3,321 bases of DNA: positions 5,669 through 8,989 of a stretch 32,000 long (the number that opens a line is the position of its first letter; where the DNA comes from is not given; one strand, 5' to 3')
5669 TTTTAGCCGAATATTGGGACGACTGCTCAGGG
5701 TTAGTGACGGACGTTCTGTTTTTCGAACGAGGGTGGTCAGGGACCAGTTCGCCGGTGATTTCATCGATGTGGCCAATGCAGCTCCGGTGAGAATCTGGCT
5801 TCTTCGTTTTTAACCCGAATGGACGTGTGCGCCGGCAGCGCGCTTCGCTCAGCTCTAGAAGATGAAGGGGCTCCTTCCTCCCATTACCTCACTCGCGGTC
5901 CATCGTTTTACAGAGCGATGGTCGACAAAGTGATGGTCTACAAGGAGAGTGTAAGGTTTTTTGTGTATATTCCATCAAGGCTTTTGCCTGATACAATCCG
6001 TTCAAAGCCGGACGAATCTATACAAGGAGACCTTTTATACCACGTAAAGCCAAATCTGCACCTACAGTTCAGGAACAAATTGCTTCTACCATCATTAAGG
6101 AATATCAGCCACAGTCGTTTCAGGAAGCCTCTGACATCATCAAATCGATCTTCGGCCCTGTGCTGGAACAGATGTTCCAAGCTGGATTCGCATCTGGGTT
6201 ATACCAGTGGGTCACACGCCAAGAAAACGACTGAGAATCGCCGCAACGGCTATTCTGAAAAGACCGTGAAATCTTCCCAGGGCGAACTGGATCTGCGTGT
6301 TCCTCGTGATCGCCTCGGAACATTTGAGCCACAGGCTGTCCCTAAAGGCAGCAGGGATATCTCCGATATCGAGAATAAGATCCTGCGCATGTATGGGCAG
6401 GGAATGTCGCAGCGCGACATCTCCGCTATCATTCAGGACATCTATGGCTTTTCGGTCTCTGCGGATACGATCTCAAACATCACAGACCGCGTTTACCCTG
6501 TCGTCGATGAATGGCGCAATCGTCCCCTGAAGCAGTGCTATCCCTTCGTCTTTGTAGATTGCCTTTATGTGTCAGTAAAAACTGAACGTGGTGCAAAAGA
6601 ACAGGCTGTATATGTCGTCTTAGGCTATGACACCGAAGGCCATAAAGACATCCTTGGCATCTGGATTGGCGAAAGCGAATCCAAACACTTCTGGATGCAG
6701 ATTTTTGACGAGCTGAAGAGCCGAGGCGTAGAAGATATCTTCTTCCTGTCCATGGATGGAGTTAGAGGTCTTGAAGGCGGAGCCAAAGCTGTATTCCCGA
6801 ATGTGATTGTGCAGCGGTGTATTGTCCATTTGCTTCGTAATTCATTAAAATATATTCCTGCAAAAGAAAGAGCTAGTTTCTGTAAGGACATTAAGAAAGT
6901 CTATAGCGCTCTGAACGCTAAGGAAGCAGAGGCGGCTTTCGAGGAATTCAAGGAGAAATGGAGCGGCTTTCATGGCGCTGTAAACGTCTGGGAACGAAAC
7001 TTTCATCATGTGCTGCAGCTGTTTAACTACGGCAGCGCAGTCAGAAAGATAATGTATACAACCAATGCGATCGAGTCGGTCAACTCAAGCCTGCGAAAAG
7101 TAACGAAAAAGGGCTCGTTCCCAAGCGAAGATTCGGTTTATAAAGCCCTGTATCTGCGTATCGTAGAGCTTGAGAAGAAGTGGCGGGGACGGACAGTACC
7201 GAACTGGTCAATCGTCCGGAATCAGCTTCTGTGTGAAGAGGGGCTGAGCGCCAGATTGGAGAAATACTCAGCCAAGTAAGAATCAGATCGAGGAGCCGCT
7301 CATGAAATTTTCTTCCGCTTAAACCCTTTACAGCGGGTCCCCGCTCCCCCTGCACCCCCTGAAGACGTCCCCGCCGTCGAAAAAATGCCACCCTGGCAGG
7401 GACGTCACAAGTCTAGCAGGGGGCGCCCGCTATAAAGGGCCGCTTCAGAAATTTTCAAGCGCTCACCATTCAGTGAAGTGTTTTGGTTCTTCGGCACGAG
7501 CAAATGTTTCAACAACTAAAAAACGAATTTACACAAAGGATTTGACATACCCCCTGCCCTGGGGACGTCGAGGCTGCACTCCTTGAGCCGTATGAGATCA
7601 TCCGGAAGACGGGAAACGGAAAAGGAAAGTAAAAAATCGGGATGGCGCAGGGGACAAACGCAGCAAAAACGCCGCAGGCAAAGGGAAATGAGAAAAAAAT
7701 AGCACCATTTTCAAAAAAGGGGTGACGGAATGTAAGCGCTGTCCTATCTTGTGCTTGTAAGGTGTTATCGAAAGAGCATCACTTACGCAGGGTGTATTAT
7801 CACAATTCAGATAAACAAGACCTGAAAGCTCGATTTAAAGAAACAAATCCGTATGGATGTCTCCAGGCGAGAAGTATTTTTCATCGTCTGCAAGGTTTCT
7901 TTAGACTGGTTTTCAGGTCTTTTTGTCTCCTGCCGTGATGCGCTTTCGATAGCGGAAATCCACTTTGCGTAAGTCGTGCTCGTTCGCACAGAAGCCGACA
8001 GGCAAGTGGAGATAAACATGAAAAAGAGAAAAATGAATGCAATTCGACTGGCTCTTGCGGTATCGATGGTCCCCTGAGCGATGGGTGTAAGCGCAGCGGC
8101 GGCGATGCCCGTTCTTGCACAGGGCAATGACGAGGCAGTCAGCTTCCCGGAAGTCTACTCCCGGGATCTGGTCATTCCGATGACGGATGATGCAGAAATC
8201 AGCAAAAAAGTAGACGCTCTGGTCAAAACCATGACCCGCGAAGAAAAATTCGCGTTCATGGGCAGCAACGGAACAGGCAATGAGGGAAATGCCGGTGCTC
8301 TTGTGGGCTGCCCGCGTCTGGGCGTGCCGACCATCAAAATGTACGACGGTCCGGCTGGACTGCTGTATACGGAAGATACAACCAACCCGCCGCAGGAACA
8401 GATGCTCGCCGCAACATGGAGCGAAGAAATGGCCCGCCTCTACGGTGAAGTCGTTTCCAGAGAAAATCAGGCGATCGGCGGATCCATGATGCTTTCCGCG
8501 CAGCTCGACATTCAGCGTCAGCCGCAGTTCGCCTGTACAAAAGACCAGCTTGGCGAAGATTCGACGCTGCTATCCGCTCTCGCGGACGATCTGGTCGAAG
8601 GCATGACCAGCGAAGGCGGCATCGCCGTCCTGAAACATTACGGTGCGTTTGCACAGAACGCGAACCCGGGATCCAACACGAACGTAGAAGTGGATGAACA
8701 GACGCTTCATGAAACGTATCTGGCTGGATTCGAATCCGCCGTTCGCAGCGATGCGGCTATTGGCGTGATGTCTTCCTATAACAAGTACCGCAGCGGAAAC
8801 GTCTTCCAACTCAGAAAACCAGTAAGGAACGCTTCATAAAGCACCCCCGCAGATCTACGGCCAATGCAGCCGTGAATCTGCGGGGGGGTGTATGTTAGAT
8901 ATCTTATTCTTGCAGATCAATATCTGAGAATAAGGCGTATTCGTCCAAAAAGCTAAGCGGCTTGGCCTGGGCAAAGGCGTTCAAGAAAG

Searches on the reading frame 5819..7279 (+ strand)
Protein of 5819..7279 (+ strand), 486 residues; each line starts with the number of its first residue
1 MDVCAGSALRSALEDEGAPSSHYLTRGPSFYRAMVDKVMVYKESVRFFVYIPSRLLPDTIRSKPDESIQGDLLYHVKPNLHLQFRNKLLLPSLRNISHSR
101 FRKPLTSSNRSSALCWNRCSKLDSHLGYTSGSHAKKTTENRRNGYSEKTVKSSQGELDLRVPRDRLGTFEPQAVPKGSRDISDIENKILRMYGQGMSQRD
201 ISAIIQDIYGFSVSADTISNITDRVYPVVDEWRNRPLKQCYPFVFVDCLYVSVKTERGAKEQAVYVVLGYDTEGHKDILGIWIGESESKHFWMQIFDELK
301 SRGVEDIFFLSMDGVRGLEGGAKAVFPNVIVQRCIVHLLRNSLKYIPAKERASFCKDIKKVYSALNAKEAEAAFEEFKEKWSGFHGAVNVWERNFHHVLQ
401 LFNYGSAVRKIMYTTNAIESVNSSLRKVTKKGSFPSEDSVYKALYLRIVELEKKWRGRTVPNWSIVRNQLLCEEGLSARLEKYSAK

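Call 9: search_protein_families(library=pfam, proteins=[window:5819-7279:+], max_evalue=0.01)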
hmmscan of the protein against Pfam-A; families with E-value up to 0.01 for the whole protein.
window:5819-7279:+ (486 aa): 3 families
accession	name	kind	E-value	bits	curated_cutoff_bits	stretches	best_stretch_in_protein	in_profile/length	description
PF00872.24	Transposase_mut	-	6.3e-101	338.4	21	1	121-456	41-377/379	Transposase, Mutator family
PF10551.15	MULE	-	0.0003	21.6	27.6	1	261-341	14-99/99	MULE transposase domain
PF07231.17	Hs1pro-1_N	-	0.0098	16.1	25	0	419-464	28-72/182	Hs1pro-1 N-terminus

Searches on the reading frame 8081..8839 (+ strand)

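Call 9: search_protein_families(library=pfam, proteins=[window:8081-8839:+], max_evalue=0.01)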
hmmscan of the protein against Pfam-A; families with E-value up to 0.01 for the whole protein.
window:8081-8839:+ (252 aa): 2 families
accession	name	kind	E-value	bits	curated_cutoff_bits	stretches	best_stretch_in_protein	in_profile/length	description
PF00933.27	Glyco_hydro_3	-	1.9e-19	70.7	27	1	79-234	60-220/316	Glycosyl hydrolase family 3 N terminal domain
PF06830.16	Root_cap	-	0.0078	16.8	27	0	209-243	15-49/57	Root cap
